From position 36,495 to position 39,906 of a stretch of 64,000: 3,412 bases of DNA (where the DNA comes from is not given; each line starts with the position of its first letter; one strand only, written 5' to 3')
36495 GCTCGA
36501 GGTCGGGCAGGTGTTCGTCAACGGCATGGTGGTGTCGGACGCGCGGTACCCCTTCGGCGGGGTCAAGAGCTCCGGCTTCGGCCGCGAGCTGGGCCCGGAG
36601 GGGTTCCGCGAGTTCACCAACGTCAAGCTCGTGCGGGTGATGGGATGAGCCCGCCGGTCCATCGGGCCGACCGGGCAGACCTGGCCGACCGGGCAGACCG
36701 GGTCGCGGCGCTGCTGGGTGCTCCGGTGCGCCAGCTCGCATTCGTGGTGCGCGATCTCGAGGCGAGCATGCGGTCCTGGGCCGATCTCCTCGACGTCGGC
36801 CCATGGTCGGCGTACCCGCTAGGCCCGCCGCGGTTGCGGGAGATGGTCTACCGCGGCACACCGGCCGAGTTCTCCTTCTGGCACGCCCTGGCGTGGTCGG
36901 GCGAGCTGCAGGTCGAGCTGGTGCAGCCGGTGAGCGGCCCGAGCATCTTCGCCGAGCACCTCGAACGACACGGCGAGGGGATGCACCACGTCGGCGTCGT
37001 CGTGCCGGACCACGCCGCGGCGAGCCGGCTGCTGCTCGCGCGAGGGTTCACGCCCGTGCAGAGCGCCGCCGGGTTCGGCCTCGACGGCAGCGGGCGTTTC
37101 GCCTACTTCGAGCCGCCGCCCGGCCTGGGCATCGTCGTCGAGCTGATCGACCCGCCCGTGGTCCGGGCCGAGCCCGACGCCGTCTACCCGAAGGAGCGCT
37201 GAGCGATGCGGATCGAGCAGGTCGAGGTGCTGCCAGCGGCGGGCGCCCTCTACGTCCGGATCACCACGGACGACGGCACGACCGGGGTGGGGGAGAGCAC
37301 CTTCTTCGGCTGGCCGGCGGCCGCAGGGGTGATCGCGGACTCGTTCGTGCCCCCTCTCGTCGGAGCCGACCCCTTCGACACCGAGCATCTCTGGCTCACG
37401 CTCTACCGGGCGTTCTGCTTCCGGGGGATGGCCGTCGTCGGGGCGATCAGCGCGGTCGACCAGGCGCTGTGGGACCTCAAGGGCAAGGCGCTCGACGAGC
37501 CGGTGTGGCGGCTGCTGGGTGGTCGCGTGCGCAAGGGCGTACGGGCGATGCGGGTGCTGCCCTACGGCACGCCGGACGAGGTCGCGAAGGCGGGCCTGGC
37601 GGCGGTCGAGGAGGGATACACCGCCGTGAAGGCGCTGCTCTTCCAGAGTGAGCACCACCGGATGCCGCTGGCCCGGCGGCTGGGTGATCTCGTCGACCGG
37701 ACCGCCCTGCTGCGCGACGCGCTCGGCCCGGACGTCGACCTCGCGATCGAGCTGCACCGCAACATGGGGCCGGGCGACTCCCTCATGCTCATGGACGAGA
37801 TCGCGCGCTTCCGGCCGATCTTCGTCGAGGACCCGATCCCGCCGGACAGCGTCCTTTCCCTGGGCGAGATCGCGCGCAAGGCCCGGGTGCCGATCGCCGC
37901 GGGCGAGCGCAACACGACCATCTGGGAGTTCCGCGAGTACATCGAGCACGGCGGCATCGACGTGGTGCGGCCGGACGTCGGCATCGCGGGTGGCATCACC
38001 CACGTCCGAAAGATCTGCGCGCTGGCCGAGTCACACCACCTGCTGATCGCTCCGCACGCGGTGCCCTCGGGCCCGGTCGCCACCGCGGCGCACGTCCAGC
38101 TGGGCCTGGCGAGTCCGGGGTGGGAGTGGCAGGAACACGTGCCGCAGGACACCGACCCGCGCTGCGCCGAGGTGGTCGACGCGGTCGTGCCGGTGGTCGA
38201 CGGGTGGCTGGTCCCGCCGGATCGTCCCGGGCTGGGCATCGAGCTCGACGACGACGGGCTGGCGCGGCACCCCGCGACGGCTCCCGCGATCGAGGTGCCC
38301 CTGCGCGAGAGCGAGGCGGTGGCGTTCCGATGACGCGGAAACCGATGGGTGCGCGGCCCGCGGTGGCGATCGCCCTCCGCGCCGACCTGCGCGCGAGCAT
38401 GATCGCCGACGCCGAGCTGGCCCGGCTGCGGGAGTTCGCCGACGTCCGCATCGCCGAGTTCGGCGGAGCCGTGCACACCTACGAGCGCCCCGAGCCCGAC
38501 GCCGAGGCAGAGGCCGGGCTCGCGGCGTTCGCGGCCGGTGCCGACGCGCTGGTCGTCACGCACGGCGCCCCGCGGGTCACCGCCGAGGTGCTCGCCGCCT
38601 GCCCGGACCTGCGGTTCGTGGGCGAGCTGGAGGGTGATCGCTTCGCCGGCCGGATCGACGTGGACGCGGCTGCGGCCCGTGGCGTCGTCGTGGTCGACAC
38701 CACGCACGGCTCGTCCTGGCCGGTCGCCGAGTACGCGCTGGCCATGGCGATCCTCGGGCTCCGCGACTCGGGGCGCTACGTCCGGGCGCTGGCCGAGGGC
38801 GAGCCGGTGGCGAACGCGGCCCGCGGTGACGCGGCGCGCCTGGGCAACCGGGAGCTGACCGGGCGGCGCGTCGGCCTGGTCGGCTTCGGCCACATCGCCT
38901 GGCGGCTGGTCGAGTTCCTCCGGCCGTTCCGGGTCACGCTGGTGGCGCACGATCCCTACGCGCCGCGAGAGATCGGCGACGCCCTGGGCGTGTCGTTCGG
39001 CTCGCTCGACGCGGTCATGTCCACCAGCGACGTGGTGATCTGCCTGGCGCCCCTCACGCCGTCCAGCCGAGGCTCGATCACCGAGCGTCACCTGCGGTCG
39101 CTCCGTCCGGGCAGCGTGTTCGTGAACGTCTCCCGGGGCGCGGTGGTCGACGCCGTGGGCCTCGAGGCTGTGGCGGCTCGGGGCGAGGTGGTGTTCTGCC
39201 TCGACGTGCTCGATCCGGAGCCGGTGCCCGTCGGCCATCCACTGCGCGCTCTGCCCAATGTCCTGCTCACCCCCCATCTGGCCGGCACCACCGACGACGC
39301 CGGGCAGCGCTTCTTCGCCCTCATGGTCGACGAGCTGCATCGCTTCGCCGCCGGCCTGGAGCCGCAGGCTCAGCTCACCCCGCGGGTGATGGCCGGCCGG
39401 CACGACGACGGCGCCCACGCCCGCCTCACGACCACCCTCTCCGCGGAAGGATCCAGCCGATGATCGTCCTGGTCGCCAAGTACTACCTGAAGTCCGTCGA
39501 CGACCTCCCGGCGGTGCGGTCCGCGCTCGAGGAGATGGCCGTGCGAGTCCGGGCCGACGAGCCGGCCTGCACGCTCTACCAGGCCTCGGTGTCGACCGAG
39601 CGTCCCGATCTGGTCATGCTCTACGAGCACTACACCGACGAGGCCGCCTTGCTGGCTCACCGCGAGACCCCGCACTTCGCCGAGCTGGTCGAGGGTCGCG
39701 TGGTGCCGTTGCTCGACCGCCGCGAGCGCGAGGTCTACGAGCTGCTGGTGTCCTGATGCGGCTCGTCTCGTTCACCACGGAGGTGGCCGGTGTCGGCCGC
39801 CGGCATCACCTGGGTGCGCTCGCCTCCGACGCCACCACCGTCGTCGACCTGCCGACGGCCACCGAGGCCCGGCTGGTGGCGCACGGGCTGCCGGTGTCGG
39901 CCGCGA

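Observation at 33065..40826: IclR-controlled, translationally coupled six-gene operon (ALDH, VOC, enolase-family dehydratase, 2-hydroxyacid DH, ABM, FAH): an uncharacterised acid-sugar/deoxysugar route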

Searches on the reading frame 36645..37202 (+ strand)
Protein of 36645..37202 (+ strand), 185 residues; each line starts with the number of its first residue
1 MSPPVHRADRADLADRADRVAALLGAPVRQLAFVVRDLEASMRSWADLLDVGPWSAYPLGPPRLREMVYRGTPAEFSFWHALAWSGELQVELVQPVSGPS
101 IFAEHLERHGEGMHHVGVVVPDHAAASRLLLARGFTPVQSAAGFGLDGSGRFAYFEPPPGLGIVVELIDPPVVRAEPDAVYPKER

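Call 5: search_protein_families(library=pfam, proteins=[window:36645-37202:+])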
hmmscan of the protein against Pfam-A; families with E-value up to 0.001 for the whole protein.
window:36645-37202:+ (185 aa): 1 family
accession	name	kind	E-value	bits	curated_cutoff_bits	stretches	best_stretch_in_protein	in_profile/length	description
PF13669.12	Glyoxalase_4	-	2.3e-18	66.9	27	1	30-154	2-109/109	Glyoxalase/Bleomycin resistance protein/Dioxygenase superfamily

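Call 6: search_protein_families(library=ncbifam, proteins=[window:36645-37202:+])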
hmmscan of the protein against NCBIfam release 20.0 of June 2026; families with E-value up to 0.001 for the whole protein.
window:36645-37202:+ (185 aa): 1 family
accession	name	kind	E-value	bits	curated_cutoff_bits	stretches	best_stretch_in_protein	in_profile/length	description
TIGR03081.1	metmalonyl_epim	equivalog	1.3e-08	35.4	114.95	1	33-168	7-128/129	methylmalonyl-CoA epimerase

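Call 24: search_solved_structures(query=window:36645-37202:+, max_evalue=0.01)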
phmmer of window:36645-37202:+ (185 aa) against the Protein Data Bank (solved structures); distinct sequences matched with E-value up to 0.01: 4.
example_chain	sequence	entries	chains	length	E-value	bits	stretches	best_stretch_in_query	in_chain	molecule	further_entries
3gm5_A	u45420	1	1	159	1.3e-13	54.5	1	30-169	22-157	Lactoylglutathione lyase and related lyases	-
6bu2_A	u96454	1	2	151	7.7e-06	29.1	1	87-171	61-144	Glyoxalase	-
1jc4_A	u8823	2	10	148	0.00015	24.8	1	88-171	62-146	Methylmalonyl-CoA epimerase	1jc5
3oa4_A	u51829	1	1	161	0.00017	24.7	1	81-167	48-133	glyoxalase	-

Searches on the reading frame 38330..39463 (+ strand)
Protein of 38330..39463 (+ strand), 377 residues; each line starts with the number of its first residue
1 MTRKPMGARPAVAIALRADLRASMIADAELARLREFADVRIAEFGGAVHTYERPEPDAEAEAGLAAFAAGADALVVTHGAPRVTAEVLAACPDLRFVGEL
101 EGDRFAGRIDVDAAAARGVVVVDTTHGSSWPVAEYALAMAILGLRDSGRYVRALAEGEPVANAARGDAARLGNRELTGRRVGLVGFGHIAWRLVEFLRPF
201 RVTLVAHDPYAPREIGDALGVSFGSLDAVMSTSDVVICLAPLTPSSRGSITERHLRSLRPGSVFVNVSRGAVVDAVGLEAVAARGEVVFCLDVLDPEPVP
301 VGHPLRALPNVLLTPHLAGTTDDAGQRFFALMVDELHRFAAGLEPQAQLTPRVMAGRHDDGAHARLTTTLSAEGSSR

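Call 5: search_protein_families(library=pfam, proteins=[window:38330-39463:+])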
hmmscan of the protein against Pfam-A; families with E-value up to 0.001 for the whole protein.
window:38330-39463:+ (377 aa): 2 families
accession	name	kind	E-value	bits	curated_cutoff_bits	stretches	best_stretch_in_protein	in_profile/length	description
PF02826.25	2-Hacid_dh_C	-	1.1e-38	132.9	25.1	1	151-318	15-178/178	D-isomer specific 2-hydroxyacid dehydrogenase, NAD binding domain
PF00389.36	2-Hacid_dh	-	4.7e-12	46.2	24.6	1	58-346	27-130/134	D-isomer specific 2-hydroxyacid dehydrogenase, catalytic domain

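Call 6: search_protein_families(library=ncbifam, proteins=[window:38330-39463:+])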
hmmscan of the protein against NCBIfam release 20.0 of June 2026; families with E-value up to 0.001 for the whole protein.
window:38330-39463:+ (377 aa): 21 families
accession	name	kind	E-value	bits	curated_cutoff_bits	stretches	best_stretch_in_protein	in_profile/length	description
TIGR01327.1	PGDH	equivalog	1.1e-37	130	454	1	70-342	40-303/525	phosphoglycerate dehydrogenase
NF009714.1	PRK13243.1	equivalog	1.3e-34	120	455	1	69-349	44-322/332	glyoxylate reductase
NF005750.0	PRK07574.1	equivalog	6.4e-31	107.8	329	1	108-339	127-356/386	NAD-dependent formate dehydrogenase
NF008759.0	PRK11790.1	equivalog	1.3e-27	96.6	404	1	81-339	64-316/410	phosphoglycerate dehydrogenase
NF006263.0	PRK08410.1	equivalog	3.9e-24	85.6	389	1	82-341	52-308/311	D-2-hydroxyacid dehydrogenase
NF005069.0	PRK06487.1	equivalog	1.1e-23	83.7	448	1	78-342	54-313/320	2-hydroxyacid dehydrogenase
NF011938.0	PRK15409.1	equivalog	2.7e-20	72.6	492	1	68-339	43-308/324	glyoxylate/hydroxypyruvate reductase GhrB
NF001309.0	PRK00257.1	equivalog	1.6e-17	63.5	434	1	171-349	109-286/379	4-phosphoerythronate dehydrogenase PdxB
NF000492.1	vanH_gen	exception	5.9e-17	61.7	540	1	108-323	79-294/312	D-lactate dehydrogenase VanH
NF041369.1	Dhydh_Halo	equivalog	1.9e-16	60.2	400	1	176-343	130-298/305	D-2-hydroxyacid dehydrogenase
NF005027.0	PRK06436.1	equivalog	1.5e-14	53.8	261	1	117-340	70-280/303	2-hydroxyacid dehydrogenase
NF000128.1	vanH-Sc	exception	7.8e-14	51.5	650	1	65-295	57-273/337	D-lactate dehydrogenase VanH-Sc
NF005387.0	PRK06932.1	equivalog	1.6e-13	50.3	492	1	79-339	51-309/314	2-hydroxyacid dehydrogenase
NF000371.1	vanH_Agroup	exception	3.7e-13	49.4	700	1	109-297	85-260/322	VanH-A/VanH-Pt family D-lactate dehydrogenase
NF011966.0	PRK15438.1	equivalog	7.2e-12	45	687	1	155-326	94-264/378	4-phosphoerythronate dehydrogenase PdxB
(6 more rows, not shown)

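Call 23: search_solved_structures(query=window:38330-39463:+, max_evalue=1e-15)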
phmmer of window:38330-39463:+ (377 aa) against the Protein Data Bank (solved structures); distinct sequences matched with E-value up to 1e-15: 92 (the best 60 are shown).
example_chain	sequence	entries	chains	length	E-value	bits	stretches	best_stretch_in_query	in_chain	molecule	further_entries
1wwk_A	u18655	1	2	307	2.9e-32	115.9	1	63-330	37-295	phosphoglycerate dehydrogenase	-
4hy3_A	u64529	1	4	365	7.8e-32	114.5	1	45-346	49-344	phosphoglycerate oxidoreductase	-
3jtm_A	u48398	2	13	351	9e-29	104.4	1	74-342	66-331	Formate dehydrogenase, mitochondrial | Formate dehydrogenase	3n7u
3naq_A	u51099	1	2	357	9.5e-29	104.3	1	74-342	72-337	Formate dehydrogenase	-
1ygy_A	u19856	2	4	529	1.3e-28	103.9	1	56-333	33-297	D-3-phosphoglycerate dehydrogenase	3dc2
3ddn_A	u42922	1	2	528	1.3e-28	103.9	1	56-333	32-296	D-3-phosphoglycerate dehydrogenase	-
5aov_A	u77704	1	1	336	8.5e-26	94.6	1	70-352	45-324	GLYOXYLATE REDUCTASE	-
6ttb_A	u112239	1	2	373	4.9e-25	92.1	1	84-340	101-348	Formate dehydrogenase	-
6bii_A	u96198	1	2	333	5e-25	92.1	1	70-354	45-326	Glyoxylate reductase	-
3gg9_A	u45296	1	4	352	3.7e-24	89.2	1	63-335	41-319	d-3-phosphoglycerate dehydrogenase oxidoreductase protein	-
3k5p_A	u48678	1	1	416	4.3e-24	89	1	55-340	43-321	D-3-phosphoglycerate dehydrogenase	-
5tx7_A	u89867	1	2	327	4.6e-24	88.9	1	67-328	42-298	D-isomer specific 2-hydroxyacid dehydrogenase family protein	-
27ws_A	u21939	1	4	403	7.7e-24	88.2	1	82-327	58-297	D-3-phosphoglycerate dehydrogenase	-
1sc6_A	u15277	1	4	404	9.3e-24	87.9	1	83-336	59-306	D-3-phosphoglycerate dehydrogenase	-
2cuk_A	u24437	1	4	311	2.4e-23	86.6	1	69-346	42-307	glycerate dehydrogenase/glyoxylate reductase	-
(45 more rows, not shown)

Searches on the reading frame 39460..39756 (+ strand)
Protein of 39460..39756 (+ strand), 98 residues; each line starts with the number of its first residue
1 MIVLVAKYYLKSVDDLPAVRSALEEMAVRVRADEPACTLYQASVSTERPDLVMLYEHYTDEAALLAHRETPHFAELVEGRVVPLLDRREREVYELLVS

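Call 5: search_protein_families(library=pfam, proteins=[window:39460-39756:+])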
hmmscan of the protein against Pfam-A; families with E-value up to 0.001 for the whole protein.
window:39460-39756:+ (98 aa): 1 family
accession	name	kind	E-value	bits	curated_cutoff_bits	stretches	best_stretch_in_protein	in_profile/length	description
PF03992.22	ABM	-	5.1e-14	52.6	23.1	1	1-78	1-77/78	Antibiotic biosynthesis monooxygenase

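Call 6: search_protein_families(library=ncbifam, proteins=[window:39460-39756:+])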
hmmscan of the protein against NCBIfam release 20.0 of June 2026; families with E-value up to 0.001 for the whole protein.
window:39460-39756:+ (98 aa): 1 family
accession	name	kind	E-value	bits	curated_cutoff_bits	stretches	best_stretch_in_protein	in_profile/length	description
NF007791.0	PRK10486.1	equivalog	2.5e-05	24.7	135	1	52-96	50-94/96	(4S)-4-hydroxy-5-phosphonooxypentane-2,3-dione isomerase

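Call 55: search_solved_structures(query=window:39460-39756:+, max_evalue=0.1)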
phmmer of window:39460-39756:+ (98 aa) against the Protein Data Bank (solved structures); distinct sequences matched with E-value up to 0.1: 10.
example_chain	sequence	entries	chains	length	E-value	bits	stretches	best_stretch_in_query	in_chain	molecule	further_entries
3kkf_A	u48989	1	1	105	1.7e-06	31.7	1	24-81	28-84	Putative antibiotic biosynthesis monooxygenase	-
2gff_A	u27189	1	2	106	4.1e-05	27.2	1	49-90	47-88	LsrG Protein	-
1y0h_A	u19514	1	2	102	0.00034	24.3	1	5-76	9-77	hypothetical protein Rv0793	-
2fb0_A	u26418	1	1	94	0.00054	23.7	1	19-80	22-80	conserved hypothetical protein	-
4hl9_A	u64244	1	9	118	0.00068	23.3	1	6-90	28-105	Antibiotic biosynthesis monooxygenase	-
4zos_A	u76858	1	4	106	0.0097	19.6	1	32-85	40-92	protein YE0340 from Yersinia enterocolitica subsp. enterocolitica 8081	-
3bm7_A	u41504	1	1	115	0.011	19.5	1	23-74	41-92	Protein of unknown function with ferredoxin-like fold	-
1x7v_A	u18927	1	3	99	0.017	18.8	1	23-93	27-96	PA3566 protein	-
4dpo_A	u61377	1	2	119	0.053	17.3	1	31-77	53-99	Conserved protein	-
3f44_A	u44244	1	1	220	0.099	16.4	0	10-79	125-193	putative monooxygenase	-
